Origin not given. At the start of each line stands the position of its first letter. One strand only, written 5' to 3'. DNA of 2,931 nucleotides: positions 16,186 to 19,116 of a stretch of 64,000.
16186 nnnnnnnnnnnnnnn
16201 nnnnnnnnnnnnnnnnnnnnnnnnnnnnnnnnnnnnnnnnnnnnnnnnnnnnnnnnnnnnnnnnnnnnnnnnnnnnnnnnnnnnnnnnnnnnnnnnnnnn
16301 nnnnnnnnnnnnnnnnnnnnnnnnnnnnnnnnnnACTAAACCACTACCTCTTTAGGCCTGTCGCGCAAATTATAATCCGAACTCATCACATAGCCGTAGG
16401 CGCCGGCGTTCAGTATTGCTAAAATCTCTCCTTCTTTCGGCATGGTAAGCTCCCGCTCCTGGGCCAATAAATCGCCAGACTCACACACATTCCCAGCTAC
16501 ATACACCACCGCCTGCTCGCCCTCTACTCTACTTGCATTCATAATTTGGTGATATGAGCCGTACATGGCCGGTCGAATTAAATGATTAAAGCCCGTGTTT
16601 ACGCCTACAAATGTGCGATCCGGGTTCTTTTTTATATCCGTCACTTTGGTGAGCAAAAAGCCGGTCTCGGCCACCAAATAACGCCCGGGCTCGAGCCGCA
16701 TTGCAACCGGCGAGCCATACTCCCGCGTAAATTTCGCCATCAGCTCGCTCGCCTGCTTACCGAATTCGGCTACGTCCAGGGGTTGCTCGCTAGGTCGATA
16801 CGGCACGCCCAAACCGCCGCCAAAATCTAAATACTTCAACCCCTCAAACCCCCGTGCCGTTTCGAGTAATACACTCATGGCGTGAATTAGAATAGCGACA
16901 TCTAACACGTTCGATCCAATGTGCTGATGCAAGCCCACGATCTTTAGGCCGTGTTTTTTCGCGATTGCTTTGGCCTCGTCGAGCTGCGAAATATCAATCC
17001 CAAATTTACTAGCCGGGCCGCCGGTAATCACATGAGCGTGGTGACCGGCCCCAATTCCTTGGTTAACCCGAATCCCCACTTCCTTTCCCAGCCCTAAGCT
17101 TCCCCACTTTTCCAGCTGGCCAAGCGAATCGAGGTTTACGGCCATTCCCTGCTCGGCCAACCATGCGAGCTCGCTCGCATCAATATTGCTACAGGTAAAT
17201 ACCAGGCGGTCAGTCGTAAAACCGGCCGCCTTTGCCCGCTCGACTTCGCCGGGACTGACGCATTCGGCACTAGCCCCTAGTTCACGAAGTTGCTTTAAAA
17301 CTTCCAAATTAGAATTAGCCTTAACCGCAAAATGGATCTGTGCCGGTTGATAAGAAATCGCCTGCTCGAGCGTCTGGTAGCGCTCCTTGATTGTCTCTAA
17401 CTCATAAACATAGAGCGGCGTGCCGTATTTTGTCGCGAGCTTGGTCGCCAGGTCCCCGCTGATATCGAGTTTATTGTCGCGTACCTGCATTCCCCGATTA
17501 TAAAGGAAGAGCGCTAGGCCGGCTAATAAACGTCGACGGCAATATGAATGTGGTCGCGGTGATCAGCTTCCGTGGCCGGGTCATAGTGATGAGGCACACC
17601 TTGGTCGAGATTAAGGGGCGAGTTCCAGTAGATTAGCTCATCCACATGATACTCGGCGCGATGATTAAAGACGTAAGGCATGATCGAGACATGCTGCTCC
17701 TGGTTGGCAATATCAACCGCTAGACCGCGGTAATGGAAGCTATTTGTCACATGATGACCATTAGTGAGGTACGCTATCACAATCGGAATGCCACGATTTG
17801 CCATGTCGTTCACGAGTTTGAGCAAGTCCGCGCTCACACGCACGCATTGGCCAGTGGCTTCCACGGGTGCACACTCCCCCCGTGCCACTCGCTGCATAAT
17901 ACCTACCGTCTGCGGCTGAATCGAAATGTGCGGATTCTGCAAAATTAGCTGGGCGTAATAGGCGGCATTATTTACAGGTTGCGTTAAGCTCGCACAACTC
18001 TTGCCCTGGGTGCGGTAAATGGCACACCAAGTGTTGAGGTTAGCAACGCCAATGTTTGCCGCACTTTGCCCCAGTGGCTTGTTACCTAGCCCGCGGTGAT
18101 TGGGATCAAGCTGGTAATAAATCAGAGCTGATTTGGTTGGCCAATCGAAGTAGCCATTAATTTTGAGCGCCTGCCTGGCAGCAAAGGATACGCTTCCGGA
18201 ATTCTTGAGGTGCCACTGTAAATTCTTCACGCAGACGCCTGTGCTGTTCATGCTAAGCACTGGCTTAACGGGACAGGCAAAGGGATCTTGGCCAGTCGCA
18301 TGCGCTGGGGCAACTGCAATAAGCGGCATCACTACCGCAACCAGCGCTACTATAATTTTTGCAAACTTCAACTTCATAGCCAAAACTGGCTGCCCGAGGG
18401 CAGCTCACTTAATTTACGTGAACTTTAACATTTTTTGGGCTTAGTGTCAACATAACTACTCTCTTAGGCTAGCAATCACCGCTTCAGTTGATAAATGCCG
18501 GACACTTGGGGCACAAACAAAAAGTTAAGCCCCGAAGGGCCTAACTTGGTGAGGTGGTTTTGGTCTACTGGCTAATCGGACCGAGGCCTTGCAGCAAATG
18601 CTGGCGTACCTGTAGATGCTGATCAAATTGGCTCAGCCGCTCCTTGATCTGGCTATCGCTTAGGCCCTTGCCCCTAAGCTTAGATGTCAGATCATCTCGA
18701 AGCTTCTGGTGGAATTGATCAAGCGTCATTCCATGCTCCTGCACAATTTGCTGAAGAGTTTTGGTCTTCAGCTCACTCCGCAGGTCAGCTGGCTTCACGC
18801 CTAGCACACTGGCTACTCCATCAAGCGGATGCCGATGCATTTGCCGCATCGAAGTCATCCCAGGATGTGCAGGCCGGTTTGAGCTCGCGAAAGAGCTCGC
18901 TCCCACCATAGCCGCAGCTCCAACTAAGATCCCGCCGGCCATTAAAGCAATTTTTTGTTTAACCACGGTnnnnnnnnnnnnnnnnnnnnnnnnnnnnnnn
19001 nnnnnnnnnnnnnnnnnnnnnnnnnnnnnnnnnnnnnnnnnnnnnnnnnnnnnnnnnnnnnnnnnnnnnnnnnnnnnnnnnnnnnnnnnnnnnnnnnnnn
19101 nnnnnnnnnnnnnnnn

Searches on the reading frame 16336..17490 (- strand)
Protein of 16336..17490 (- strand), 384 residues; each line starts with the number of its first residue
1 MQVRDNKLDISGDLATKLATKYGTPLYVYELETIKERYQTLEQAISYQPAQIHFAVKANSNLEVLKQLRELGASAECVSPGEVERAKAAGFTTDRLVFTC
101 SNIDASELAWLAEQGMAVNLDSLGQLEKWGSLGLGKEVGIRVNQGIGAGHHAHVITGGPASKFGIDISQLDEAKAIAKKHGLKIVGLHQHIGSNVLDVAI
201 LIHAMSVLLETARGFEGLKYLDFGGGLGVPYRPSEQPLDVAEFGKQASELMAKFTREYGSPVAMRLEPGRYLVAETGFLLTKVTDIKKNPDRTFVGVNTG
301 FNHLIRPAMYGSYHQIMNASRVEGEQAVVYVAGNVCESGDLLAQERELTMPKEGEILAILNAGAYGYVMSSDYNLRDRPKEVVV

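Call 5: search_protein_families(library=pfam, proteins=[window:16336-17490:-], max_evalue=0.1)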
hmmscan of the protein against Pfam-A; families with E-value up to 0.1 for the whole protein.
window:16336-17490:- (384 aa): 4 families
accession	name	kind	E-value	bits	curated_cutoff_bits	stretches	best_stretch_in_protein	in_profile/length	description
PF02784.22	Orn_Arg_deC_N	-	1.9e-47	162.1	23.4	1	32-274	2-247/247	Pyridoxal-dependent decarboxylase, pyridoxal binding domain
PF00278.28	Orn_DAP_Arg_deC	-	2.9e-23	82.4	23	1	85-363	5-95/95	Pyridoxal-dependent decarboxylase, C-terminal sheet domain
PF01168.26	Ala_racemase_N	-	1.8e-07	31.5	24.1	1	31-193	3-158/220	Alanine racemase, N-terminal domain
PF25583.1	WCX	-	0.05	14.4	23.9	1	32-84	15-65/76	WCX domain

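Call 16: find_related_loci(query=window:16336-17490:-, collection=genome_contigs, flank=10000)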
Query window:16336-17490:- (384 aa) in genome_contigs; peptide patterns used: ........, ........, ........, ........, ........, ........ (x = any residue, [..] = any of these).
599 stretches matched a pattern (row limit reached: there are more); 41 encode a relative of the query (tblastn E <= 1e-3); 41 distinct loci.
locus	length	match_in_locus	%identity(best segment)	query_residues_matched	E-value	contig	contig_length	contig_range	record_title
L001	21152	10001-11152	53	1-384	5e-137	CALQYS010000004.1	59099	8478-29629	MAG: Candidatus Nomurabacteria bacterium isolate Ike-100m-2 genome assembly, contig: Ike-100-c171, whole genome shotgun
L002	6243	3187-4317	52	10-384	6e-128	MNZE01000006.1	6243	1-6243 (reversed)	MAG: Parcubacteria group bacterium CG2_30_36_38 cg2_3.0_scaffold_22740_c, whole genome shotgun sequence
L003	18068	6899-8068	48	1-384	3e-123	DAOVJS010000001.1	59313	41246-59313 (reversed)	MAG TPA_asm: Spirochaetota bacterium isolate CSMAG_1399 CSMAG_1399_k141_4838655_length_59313_cov_18.7307, whole genome s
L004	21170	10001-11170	48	4-384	1e-108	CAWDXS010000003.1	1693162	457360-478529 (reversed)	MAG: Candidatus Bathyarchaeota archaeon isolate MFD04408.bin.1.32 genome assembly, contig: contig_23657, whole genome sh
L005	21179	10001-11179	43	1-384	8e-101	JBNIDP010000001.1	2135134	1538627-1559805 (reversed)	MAG: Candidatus Bathyarchaeia archaeon isolate Bathy6-F86_MillB Bathy86_contig1, whole genome shotgun sequence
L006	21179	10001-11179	43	1-384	6e-99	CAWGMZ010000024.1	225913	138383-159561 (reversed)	MAG: Candidatus Bathyarchaeota archaeon isolate MFD01188.bin.2.15 genome assembly, contig: contig_6076, whole genome sho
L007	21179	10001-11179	43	1-384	1e-98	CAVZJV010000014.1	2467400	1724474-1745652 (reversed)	MAG: Candidatus Bathyarchaeota archaeon isolate MFD05442.bin.1.295 genome assembly, contig: contig_957, whole genome sho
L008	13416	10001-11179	42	1-384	1e-98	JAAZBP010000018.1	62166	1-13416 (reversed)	MAG: Crenarchaeota archaeon isolate AS06rmzACSIP_615 40148_AS06, whole genome shotgun sequence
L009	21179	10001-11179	42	1-384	2e-95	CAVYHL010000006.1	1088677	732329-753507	MAG: Candidatus Bathyarchaeota archaeon isolate MFD03726.bin.1.104 genome assembly, contig: contig_19721, whole genome s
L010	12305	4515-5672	42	8-384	3e-95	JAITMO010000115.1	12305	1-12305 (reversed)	MAG: Candidatus Bathycorpusculum soli isolate Pmx449_bin19 k119_262478, whole genome shotgun sequence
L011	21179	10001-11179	43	1-384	6e-95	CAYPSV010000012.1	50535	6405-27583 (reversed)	MAG TPA_asm: uncultured Candidatus Bathyarchaeia archaeon isolate binchicken_co150_422 genome assembly, contig: NODE_135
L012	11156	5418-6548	41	10-384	2e-93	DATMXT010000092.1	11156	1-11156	MAG TPA_asm: Terriglobales bacterium isolate SMAG_U13127 k141_139777, whole genome shotgun sequence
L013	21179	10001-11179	42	1-384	1e-93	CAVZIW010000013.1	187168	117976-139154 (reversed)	MAG: Candidatus Bathyarchaeota archaeon isolate MFD02416.bin.1.260 genome assembly, contig: contig_57793, whole genome s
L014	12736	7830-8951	44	19-384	3e-102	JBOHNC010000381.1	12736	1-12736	MAG: Planctomycetota bacterium isolate TC-S_metabat2.bin.587 k127_3421890, whole genome shotgun sequence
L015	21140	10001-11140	40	16-384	1e-78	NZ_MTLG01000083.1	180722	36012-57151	Achromobacter xylosoxidans strain B_1 Cont83, whole genome shotgun sequence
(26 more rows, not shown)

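Call 42: find_homologous_proteins(query=window:16336-17490:-, max_evalue=1e-60)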
Query window:16336-17490:- (384 aa): 4929 proteins with E <= 1e-60 among 8000 candidates; the best 120 are listed.
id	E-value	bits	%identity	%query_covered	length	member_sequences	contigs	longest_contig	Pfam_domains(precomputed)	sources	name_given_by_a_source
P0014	3.2e-252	854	100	100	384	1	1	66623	PF02784.23,PF00278.29,PF01168.27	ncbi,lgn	-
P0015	8.0e-150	517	61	100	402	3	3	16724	PF02784.23,PF00278.29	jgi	jgi:diaminopimelate decarboxylase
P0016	1.0e-149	517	61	100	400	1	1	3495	PF02784.23,PF00278.29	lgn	-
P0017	1.2e-149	517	61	100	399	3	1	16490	PF02784.23,PF00278.29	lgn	-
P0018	2.2e-149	516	62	100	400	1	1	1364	PF02784.23,PF00278.29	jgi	jgi:diaminopimelate decarboxylase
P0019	3.3e-148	512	60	100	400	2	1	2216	PF02784.23,PF00278.29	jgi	jgi:diaminopimelate decarboxylase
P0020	5.5e-148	511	60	100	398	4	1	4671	PF02784.23,PF00278.29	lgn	-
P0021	6.3e-148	511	61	100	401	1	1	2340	PF02784.23,PF00278.29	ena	-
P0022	1.4e-147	510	60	100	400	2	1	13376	PF02784.23,PF00278.29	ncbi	-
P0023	1.5e-147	510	60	100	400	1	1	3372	PF02784.23,PF00278.29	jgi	-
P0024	1.9e-147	509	59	100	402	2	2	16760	PF02784.23,PF00278.29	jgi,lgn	jgi:diaminopimelate decarboxylase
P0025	2.8e-147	509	60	100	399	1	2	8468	PF02784.23,PF00278.29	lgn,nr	nr:diaminopimelate decarboxylase [Chloroflexota bacterium]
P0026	5.3e-147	508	60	100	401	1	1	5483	PF02784.23,PF00278.29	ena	-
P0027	1.1e-146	507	59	100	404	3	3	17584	PF02784.23,PF00278.29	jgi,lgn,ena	jgi:diaminopimelate decarboxylase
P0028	2.9e-146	505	61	100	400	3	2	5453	PF02784.23,PF00278.29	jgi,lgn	jgi:diaminopimelate decarboxylase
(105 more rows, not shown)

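Call 43: find_encoding_contigs(protein=P0014, flank=10000, max_places=10)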
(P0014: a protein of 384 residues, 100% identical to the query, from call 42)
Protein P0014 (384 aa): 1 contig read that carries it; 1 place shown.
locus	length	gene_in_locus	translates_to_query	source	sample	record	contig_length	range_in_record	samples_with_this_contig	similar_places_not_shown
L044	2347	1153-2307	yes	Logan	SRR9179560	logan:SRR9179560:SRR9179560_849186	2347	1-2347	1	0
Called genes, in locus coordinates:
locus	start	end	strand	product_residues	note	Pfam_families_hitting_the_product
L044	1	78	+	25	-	?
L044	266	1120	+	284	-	-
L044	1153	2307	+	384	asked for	PF00278:Orn_DAP_Arg_deC, PF01168:Ala_racemase_N, PF02784:Orn_Arg_deC_N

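Call 46: find_encoding_contigs(protein=P0015, flank=10000, max_places=3)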
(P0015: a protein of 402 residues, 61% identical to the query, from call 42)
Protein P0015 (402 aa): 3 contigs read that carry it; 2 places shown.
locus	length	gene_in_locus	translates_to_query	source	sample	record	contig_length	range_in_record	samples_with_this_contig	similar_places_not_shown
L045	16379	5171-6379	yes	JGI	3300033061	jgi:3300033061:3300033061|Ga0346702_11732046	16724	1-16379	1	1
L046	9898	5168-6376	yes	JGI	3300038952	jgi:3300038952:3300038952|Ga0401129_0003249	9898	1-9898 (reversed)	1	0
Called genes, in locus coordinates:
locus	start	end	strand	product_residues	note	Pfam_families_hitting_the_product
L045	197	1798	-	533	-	PF02690:Na_Pi_cotrans, PF01895:PhoU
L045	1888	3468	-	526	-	PF13231:PMT_2 (weak)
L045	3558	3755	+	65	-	-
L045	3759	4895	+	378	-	PF00583:Acetyltransf_1 (faint)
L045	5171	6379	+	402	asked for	PF00278:Orn_DAP_Arg_deC, PF02784:Orn_Arg_deC_N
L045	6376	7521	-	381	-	PF02618:YceG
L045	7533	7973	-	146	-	PF03652:RuvX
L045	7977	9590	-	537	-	PF04865:Baseplate_J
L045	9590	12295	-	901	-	PF01411:tRNA-synt_2c, PF07973:tRNA_SAD, PF02272:DHHA1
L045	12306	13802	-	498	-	PF06689:zf-C4_ClpX, PF01078:Mg_chelatase (faint), PF07724:AAA_2, PF13401:AAA_22 (faint), PF00004:AAA, PF07728:AAA_5 (weak), PF10431:ClpB_D2-small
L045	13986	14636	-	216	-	PF00574:CLP_protease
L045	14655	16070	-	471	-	PF05697:Trigger_N, PF00254:FKBP_C, PF05698:Trigger_C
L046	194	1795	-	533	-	PF02690:Na_Pi_cotrans, PF01895:PhoU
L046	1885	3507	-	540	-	PF13231:PMT_2 (weak)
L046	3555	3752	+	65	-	-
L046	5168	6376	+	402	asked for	PF00278:Orn_DAP_Arg_deC, PF02784:Orn_Arg_deC_N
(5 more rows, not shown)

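Call 47: find_encoding_contigs(protein=P0017, flank=10000, max_places=3)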
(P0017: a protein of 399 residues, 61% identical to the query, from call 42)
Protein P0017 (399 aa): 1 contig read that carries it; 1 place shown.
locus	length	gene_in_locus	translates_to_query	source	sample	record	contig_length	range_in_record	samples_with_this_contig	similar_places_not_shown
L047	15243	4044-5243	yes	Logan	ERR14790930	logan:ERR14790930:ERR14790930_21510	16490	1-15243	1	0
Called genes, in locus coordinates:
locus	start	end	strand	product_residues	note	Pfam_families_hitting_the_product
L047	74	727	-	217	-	PF01726:LexA_DNA_bind, PF00717:Peptidase_S24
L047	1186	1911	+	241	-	PF01325:Fe_dep_repress (weak), PF09339:HTH_IclR (weak)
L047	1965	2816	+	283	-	PF02645:DegV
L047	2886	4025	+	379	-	-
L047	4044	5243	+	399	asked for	PF00278:Orn_DAP_Arg_deC, PF02784:Orn_Arg_deC_N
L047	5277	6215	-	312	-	PF00294:PfkB, PF08543:Phos_pyr_kin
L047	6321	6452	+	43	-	PF08534:Redoxin (weak), PF00578:AhpC-TSA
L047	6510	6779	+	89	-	PF00578:AhpC-TSA, PF08534:Redoxin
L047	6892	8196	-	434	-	-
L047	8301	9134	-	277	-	PF00881:Nitroreductase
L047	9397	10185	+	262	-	PF00459:Inositol_P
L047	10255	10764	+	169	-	-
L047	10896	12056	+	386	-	PF00108:Thiolase_N, PF00109:ketoacyl-synt (weak), PF02803:Thiolase_C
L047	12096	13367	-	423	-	PF09861:Lar_N, PF21113:LarA_C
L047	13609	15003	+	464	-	PF01545:Cation_efflux, PF16916:ZT_dimer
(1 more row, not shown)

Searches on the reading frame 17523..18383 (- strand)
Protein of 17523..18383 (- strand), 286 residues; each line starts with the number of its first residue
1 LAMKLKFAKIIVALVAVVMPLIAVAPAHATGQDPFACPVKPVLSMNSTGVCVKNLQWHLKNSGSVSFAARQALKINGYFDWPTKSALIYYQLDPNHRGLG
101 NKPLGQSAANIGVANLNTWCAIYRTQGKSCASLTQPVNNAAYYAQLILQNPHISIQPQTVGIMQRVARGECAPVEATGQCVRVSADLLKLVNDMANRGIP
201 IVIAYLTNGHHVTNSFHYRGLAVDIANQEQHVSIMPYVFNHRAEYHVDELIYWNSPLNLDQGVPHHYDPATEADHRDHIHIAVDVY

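Call 5: search_protein_families(library=pfam, proteins=[window:17523-18383:-], max_evalue=0.1)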
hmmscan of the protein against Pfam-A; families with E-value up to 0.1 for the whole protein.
window:17523-18383:- (286 aa): 3 families
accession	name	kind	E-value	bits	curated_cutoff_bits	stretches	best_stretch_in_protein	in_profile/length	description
PF01085.23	HH_signal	-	0.015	15.4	22.1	1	196-232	96-132/161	Hedgehog amino-terminal signalling domain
PF23144.1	Fn3_PTPRU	-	0.016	15.9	24.7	0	153-261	16-115/145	Receptor-type tyrosine-protein phosphatase U Fn3 domain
PF01471.23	PG_binding_1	-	0.044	14.4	23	0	52-92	5-39/57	Putative peptidoglycan binding domain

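Call 6: search_protein_families(library=ncbifam, proteins=[window:17523-18383:-], max_evalue=0.1)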
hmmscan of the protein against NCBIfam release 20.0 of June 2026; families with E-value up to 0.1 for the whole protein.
window:17523-18383:- (286 aa): 0 families

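Call 27: find_encoding_contigs(protein=window:17523-18383:-, flank=10000, max_places=5)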
Protein window:17523-18383:- (286 aa): no gene with exactly this product is on record in the collection.

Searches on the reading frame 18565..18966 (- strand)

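Call 5: search_protein_families(library=pfam, proteins=[window:18565-18966:-], max_evalue=0.1)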
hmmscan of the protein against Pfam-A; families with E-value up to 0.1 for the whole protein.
window:18565-18966:- (133 aa): 4 families
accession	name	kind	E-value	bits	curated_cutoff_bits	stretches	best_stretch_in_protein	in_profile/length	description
PF19551.4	DUF6074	-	0.022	15.4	27.2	1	68-120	18-70/83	Family of unknown function (DUF6074)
PF20332.3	DUF6627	-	0.037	14.6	27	0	6-76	10-80/125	Family of unknown function (DUF6627)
PF00690.31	Cation_ATPase_N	-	0.073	13.2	20.4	0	78-114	2-33/69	Cation transporter/ATPase, N-terminus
PF09312.16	SurA_N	-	0.088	13.4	30.8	0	68-92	73-97/118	SurA N-terminal domain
